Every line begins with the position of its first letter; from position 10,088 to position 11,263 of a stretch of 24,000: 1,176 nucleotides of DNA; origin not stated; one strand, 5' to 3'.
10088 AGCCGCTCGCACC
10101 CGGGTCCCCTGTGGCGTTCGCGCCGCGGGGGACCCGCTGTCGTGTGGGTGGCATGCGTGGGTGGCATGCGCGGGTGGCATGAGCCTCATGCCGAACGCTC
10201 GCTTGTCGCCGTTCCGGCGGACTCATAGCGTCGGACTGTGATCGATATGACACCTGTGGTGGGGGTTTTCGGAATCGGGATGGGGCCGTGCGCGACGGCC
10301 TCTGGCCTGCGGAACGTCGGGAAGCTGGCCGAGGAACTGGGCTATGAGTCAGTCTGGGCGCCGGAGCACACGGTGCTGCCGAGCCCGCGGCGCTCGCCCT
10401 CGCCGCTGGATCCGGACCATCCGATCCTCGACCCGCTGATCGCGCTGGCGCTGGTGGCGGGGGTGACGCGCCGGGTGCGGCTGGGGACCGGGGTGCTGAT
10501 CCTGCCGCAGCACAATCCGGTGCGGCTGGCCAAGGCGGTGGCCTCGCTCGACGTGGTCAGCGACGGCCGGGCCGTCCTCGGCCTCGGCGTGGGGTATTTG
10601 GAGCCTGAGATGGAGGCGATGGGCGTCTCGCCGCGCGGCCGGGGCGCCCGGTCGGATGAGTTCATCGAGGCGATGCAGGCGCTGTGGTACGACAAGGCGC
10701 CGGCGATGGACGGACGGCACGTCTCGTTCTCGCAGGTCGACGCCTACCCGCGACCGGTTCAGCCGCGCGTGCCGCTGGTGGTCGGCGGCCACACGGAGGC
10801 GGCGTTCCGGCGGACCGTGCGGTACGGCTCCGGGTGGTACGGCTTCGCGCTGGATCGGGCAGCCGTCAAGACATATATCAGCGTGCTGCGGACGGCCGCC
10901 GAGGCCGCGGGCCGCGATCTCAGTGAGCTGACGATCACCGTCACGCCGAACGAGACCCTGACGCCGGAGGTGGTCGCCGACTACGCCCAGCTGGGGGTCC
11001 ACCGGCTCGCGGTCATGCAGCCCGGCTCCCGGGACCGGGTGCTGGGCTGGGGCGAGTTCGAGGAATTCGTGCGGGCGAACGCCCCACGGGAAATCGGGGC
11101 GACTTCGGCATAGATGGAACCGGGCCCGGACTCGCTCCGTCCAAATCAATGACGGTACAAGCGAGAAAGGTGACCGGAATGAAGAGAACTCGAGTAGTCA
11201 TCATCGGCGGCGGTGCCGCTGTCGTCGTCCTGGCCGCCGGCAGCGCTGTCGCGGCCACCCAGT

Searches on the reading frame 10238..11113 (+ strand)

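Call 13: search_protein_families(library=pfam, proteins=[window:10238-11113:+])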
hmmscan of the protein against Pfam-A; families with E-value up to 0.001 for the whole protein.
window:10238-11113:+ (291 aa): 1 family
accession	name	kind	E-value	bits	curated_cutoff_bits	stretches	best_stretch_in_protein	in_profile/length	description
PF00296.26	Bac_luciferase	-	4.5e-51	174.5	27.9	1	21-236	22-225/314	Luciferase-like monooxygenase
